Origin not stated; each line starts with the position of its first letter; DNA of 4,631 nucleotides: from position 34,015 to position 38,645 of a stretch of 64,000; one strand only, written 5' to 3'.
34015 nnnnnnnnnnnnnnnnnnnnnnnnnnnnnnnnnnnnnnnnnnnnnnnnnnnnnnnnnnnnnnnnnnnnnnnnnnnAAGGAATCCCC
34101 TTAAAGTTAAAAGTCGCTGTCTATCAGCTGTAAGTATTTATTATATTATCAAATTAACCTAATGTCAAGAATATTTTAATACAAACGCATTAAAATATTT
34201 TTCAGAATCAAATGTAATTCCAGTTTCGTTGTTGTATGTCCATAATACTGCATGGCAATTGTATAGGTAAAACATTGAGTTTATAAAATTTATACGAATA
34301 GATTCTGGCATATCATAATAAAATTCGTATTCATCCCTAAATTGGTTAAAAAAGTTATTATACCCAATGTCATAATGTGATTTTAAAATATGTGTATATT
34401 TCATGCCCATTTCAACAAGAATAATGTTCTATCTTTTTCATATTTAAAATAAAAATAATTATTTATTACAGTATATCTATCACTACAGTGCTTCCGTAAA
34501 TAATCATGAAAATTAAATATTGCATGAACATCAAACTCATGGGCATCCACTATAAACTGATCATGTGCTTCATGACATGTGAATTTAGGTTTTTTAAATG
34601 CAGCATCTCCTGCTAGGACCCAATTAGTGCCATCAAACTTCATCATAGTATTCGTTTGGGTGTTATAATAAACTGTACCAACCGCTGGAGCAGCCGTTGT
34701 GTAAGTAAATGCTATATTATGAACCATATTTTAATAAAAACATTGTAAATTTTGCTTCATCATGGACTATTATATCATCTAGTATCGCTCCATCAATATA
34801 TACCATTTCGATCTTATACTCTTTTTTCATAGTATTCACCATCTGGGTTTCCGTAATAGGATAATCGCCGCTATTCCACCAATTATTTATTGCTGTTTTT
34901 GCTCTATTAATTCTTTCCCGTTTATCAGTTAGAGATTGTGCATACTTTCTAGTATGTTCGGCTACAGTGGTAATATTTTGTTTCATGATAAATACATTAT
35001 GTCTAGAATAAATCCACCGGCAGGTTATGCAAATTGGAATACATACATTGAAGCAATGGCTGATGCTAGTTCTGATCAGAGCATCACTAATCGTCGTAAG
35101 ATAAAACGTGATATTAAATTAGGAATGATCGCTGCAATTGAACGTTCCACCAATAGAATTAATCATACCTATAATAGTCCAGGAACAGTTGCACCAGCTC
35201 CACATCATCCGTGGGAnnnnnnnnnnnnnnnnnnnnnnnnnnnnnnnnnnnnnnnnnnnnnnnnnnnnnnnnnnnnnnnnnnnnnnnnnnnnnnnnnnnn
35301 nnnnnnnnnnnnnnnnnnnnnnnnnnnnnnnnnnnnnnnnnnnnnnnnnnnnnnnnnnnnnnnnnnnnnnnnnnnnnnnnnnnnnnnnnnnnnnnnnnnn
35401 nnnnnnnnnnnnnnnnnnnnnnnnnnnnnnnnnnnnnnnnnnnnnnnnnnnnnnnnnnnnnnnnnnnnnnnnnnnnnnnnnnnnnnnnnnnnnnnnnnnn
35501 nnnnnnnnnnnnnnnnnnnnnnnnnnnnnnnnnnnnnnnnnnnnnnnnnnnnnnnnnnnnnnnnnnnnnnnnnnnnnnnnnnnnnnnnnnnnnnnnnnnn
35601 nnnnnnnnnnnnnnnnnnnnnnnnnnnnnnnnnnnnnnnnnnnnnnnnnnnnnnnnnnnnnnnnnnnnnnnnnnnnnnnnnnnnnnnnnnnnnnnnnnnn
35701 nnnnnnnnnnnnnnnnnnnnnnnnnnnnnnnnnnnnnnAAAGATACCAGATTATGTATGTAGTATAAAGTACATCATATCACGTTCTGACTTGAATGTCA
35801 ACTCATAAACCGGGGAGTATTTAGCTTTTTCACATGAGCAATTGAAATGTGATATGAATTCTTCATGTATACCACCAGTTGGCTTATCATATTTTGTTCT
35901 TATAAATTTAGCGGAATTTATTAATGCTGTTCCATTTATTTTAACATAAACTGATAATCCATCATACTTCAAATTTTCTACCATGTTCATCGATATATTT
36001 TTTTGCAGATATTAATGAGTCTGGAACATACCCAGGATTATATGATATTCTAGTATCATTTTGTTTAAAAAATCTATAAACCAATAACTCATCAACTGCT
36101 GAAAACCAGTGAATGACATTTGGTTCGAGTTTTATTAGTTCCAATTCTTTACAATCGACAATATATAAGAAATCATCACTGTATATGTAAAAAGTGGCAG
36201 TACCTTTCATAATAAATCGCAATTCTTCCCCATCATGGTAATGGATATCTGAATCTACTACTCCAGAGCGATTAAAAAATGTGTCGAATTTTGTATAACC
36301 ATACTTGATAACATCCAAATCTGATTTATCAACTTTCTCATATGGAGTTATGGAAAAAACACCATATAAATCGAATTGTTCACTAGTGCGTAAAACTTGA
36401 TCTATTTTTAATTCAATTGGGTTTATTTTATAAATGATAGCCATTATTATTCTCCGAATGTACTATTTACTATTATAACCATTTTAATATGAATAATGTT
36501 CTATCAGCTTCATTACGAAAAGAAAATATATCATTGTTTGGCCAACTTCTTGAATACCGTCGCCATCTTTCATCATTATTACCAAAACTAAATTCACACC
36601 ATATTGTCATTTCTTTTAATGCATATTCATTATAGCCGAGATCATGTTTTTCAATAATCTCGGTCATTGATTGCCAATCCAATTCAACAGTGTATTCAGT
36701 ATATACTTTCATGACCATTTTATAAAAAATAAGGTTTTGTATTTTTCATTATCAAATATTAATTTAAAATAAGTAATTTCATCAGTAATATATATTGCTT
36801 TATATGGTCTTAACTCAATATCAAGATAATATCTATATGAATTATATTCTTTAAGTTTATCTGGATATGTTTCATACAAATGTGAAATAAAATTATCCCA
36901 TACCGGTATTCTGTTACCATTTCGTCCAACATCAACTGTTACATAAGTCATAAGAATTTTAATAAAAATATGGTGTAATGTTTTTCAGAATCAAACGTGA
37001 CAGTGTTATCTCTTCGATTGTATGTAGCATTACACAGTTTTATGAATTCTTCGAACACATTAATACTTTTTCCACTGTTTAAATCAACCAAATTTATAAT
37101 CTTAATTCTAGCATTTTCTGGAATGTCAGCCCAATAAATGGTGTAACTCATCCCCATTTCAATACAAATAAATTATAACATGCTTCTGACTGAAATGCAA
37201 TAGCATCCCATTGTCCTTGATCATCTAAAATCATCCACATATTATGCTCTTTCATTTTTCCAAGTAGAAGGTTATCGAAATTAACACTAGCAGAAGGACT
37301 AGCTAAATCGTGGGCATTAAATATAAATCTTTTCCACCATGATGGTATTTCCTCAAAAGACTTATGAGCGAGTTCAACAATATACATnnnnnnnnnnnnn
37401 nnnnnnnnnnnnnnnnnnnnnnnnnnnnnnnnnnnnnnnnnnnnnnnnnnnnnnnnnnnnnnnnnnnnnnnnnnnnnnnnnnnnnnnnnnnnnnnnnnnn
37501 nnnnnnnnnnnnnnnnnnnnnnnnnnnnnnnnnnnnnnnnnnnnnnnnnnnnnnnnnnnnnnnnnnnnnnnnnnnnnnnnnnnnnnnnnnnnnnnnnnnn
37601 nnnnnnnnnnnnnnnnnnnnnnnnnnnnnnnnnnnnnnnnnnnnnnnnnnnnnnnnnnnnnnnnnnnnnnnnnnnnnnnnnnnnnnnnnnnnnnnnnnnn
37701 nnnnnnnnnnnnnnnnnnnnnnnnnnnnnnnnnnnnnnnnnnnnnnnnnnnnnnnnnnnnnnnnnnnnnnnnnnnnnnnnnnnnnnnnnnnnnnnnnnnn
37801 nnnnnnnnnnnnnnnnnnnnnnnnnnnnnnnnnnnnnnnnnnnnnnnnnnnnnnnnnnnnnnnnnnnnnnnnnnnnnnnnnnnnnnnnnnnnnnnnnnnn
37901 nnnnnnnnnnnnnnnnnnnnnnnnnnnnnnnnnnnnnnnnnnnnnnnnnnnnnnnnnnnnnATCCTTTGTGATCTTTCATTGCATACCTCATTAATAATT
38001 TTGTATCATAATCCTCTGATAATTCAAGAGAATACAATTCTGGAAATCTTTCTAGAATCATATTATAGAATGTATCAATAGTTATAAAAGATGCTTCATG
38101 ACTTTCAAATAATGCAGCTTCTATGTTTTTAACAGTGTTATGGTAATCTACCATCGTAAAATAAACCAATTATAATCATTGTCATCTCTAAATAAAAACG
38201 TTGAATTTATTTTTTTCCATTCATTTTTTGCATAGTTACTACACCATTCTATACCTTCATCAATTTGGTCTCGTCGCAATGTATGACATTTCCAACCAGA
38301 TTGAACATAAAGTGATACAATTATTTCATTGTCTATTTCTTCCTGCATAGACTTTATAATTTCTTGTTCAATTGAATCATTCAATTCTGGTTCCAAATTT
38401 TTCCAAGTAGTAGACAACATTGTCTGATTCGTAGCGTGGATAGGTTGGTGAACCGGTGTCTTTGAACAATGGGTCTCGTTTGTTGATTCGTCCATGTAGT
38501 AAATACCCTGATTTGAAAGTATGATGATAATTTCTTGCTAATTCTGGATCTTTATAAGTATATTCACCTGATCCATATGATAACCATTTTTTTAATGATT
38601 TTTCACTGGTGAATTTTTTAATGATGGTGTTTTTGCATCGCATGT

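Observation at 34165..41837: Second tandem array (family II, ............ tail), ~20 small genes, with more copies at 53229-55266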

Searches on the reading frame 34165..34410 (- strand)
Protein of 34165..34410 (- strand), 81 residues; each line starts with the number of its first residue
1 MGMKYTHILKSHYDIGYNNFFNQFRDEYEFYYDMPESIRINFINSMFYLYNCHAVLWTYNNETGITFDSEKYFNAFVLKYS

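Call 6: search_protein_families(library=pfam, proteins=[window:34165-34410:-], max_evalue=1)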
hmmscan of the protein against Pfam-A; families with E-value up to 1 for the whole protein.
window:34165-34410:- (81 aa): 0 families

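Call 7: search_protein_families(library=phrogs, proteins=[window:34165-34410:-], max_evalue=1)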
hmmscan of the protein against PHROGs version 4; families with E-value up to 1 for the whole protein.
window:34165-34410:- (81 aa): 0 families

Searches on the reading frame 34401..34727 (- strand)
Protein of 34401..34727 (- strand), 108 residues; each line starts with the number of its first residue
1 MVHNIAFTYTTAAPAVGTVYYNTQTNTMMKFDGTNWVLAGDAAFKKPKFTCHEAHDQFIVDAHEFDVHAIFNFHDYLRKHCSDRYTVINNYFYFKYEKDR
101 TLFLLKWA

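Call 6: search_protein_families(library=pfam, proteins=[window:34401-34727:-], max_evalue=1)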
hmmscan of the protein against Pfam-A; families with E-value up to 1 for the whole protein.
window:34401-34727:- (108 aa): 1 family
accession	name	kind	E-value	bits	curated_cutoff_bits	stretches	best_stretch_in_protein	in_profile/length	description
PF24059.1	DUF7360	-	0.1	12.9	27.6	1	14-38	13-37/39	Domain of unknown function (DUF7360)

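Call 7: search_protein_families(library=phrogs, proteins=[window:34401-34727:-], max_evalue=1)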
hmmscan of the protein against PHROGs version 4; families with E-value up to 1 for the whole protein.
window:34401-34727:- (108 aa): 19 families
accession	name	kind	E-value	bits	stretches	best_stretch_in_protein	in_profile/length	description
phrog_8309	-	unknown function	0.0075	16.5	1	12-40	27-55/312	-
phrog_1325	-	unknown function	0.0089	16.5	1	13-38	55-80/334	-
phrog_1959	-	unknown function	0.014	15.9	1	7-42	59-94/298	-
phrog_20787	-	head and packaging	0.015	16.4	1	12-40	35-63/67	virion structural protein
phrog_21978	-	unknown function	0.023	15.6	1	12-57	88-133/220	-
phrog_17342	-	unknown function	0.024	14.9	1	8-38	170-201/326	-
phrog_21413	-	unknown function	0.026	14.1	1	10-39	67-96/595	-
phrog_15388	-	unknown function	0.042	14.2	1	12-40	84-112/345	-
phrog_11904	-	unknown function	0.047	15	1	53-76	60-83/122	-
phrog_16122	-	head and packaging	0.053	13.5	1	7-42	260-295/526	virion structural protein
phrog_34471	-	unknown function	0.056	14.9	1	7-46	32-70/73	-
phrog_3398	-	head and packaging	0.074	13.4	1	8-57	181-225/359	virion structural protein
phrog_2803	-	unknown function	0.082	13.1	1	11-38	54-81/311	-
phrog_19068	-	unknown function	0.14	12.5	1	6-43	38-75/267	-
phrog_30742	-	tail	0.19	10.3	1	12-37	989-1014/1029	tail fiber protein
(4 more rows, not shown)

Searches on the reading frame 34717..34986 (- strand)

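Call 6: search_protein_families(library=pfam, proteins=[window:34717-34986:-], max_evalue=1)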
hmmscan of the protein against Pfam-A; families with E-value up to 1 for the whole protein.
window:34717-34986:- (89 aa): 0 families

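Call 7: search_protein_families(library=phrogs, proteins=[window:34717-34986:-], max_evalue=1)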
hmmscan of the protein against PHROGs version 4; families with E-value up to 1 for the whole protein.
window:34717-34986:- (89 aa): 4 families
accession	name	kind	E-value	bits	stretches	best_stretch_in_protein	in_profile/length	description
phrog_5850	-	unknown function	0.043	14.4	1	5-59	162-216/228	-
phrog_19526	-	unknown function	0.12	13.7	1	22-84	52-110/118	-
phrog_22541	-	unknown function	0.13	13.1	1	2-31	2-31/70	-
phrog_9111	-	unknown function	0.25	12.4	1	1-32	54-85/123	-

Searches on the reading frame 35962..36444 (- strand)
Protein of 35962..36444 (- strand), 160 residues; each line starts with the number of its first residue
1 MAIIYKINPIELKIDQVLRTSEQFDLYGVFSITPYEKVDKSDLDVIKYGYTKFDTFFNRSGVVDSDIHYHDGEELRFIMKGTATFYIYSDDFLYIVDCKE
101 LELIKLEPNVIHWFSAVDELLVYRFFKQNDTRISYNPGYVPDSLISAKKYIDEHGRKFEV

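Call 19: search_protein_families(library=pfam, proteins=[window:35962-36444:-], max_evalue=0.001)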
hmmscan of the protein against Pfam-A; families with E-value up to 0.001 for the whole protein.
window:35962-36444:- (160 aa): 1 family
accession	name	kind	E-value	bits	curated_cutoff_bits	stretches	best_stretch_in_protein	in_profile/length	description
PF03079.20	ARD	-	5.2e-09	36.9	27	1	68-131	88-154/157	ARD/ARD' family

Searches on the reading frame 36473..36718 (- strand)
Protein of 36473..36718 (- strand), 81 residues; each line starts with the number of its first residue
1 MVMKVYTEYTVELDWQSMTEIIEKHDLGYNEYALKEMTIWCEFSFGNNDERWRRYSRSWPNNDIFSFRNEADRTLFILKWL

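Call 6: search_protein_families(library=pfam, proteins=[window:36473-36718:-], max_evalue=1)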
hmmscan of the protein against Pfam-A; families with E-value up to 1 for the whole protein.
window:36473-36718:- (81 aa): 0 families

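Call 7: search_protein_families(library=phrogs, proteins=[window:36473-36718:-], max_evalue=1)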
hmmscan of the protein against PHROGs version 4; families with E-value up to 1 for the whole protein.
window:36473-36718:- (81 aa): 2 families
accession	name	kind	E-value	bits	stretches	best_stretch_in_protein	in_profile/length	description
phrog_29670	-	unknown function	0.028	15.2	1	21-56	24-58/66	-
phrog_7135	-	unknown function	0.37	12.1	1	39-56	6-23/60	-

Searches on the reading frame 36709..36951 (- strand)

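Call 6: search_protein_families(library=pfam, proteins=[window:36709-36951:-], max_evalue=1)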
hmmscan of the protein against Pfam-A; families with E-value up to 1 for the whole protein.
window:36709-36951:- (80 aa): 1 family
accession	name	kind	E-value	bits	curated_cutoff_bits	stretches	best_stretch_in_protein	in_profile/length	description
PF25661.1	PBCV_P4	-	0.12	12.4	30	1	20-67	32-77/181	Phycodnaviridae minor capsid protein P4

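Call 7: search_protein_families(library=phrogs, proteins=[window:36709-36951:-], max_evalue=1)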
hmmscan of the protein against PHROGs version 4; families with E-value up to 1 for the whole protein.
window:36709-36951:- (80 aa): 1 family
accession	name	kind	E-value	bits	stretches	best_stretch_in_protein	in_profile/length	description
phrog_21327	-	unknown function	0.08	12.3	1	9-52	565-603/760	-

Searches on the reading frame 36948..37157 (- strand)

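Call 6: search_protein_families(library=pfam, proteins=[window:36948-37157:-], max_evalue=1)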
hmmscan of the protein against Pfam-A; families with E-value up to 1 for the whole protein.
window:36948-37157:- (69 aa): 0 families

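Call 7: search_protein_families(library=phrogs, proteins=[window:36948-37157:-], max_evalue=1)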
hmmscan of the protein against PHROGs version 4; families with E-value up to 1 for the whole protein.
window:36948-37157:- (69 aa): 3 families
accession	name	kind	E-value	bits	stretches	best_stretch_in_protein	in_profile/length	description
phrog_37216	-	unknown function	0.13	13.5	1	15-61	6-52/138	-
phrog_34461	-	unknown function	0.16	12.9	1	10-58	8-56/64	-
phrog_3462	-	moron, auxiliary metabolic gene and host takeover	0.18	12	1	12-68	67-123/346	nicotinamide-nucleotide adenylyltransferase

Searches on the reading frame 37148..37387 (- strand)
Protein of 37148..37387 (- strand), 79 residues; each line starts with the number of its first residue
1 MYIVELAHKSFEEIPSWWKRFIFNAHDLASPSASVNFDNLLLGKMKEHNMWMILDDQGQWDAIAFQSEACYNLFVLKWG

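Call 6: search_protein_families(library=pfam, proteins=[window:37148-37387:-], max_evalue=1)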
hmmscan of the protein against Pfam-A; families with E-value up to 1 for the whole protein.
window:37148-37387:- (79 aa): 0 families

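Call 7: search_protein_families(library=phrogs, proteins=[window:37148-37387:-], max_evalue=1)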
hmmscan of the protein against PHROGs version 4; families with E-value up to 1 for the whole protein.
window:37148-37387:- (79 aa): 2 families
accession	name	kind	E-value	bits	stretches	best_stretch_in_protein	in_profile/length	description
phrog_22385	-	unknown function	0.03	15.9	1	18-66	36-80/94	-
phrog_16548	-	unknown function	0.18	12.7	1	39-70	3-34/119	-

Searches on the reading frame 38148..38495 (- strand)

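Call 6: search_protein_families(library=pfam, proteins=[window:38148-38495:-], max_evalue=1)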
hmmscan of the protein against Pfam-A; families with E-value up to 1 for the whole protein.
window:38148-38495:- (115 aa): 2 families
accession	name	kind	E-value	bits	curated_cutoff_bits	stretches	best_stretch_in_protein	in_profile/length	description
PF10607.14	CTLH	-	0.099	13.2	26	1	72-102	11-40/146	CTLH/CRA C-terminal to LisH motif domain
PF07068.17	Gp23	-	0.13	12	24.4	1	40-75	172-208/376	Major capsid protein Gp23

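Call 7: search_protein_families(library=phrogs, proteins=[window:38148-38495:-], max_evalue=1)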
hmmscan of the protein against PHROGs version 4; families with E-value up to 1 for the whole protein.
window:38148-38495:- (115 aa): 1 family
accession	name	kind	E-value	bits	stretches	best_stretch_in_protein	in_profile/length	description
phrog_23904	-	unknown function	0.088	13.8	1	35-71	10-45/54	-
